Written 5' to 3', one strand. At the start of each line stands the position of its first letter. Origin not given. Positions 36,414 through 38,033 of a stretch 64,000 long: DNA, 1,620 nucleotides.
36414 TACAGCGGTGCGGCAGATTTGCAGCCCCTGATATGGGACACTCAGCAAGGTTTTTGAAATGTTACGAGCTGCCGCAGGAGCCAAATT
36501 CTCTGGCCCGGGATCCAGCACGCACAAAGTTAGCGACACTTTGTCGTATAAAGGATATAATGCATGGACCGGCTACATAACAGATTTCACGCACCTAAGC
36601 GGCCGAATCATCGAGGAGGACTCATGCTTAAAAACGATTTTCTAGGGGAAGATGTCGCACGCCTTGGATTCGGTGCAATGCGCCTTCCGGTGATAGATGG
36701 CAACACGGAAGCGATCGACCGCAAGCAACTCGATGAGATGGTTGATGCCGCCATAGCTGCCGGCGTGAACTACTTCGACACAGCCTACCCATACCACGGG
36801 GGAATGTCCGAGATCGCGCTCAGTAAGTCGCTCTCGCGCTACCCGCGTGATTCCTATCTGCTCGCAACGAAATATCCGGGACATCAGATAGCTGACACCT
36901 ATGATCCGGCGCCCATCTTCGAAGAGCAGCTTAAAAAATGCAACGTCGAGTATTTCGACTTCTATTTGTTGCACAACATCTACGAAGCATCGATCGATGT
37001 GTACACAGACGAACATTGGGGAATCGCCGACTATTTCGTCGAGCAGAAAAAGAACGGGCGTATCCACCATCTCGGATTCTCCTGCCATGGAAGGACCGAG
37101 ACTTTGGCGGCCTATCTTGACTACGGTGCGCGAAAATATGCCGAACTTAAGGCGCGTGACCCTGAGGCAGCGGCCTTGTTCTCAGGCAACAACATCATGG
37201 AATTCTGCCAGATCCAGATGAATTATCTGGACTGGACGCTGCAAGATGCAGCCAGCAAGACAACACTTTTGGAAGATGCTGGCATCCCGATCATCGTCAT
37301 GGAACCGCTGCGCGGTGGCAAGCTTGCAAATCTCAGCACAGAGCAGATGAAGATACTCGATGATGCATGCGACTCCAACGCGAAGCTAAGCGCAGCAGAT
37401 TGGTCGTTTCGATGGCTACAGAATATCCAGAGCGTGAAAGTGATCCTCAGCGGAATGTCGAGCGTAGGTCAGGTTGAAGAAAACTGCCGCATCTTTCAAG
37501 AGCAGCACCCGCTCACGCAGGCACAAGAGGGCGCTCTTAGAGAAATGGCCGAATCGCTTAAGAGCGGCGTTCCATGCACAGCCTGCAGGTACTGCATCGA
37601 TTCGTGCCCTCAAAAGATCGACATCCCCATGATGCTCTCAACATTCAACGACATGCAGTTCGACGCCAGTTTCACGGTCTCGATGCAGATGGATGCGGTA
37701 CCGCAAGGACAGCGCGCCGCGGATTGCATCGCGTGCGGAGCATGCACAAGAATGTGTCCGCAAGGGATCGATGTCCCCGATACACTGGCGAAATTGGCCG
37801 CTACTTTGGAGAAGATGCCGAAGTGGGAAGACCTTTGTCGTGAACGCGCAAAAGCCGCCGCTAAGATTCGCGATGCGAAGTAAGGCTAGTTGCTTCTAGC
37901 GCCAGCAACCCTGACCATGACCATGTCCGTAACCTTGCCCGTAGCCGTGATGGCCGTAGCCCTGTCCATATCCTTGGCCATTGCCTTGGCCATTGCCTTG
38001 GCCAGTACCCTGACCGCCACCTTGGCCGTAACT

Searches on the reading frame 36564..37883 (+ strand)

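Call 7: search_protein_families(library=pfam, proteins=[window:36564-37883:+])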
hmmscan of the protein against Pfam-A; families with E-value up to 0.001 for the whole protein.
window:36564-37883:+ (439 aa): 10 families
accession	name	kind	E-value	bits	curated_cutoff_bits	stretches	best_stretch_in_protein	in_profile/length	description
PF00248.27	Aldo_ket_red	-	6.6e-29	101.3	24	1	33-328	1-289/291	Aldo/keto reductase family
PF13187.11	Fer4_9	-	1.1e-08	35.4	27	1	338-401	2-50/52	4Fe-4S dicluster domain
PF13534.11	Fer4_17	-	4e-08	34.1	22.2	1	338-403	2-61/61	4Fe-4S dicluster domain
PF13746.11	Fer4_18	-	7.3e-08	33.1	27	1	378-408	51-81/114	4Fe-4S dicluster domain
PF13183.11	Fer4_8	-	5.6e-06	27.2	27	1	338-402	5-68/68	4Fe-4S dicluster domain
PF14691.11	Fer4_20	-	7.1e-06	26.2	25.8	0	334-380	20-68/113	Dihydroprymidine dehydrogenase domain II, 4Fe-4S cluster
PF12838.12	Fer4_7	-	3.3e-05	24.7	27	1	338-402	2-52/52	4Fe-4S dicluster domain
PF13237.11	Fer4_10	-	8.2e-05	22.9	25.5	0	337-399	8-53/53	4Fe-4S dicluster domain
PF00037.32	Fer4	-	0.00014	21.9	21.1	0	387-401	7-21/24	4Fe-4S binding domain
PF14697.11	Fer4_21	-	0.00028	21.4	35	0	386-400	6-20/59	4Fe-4S dicluster domain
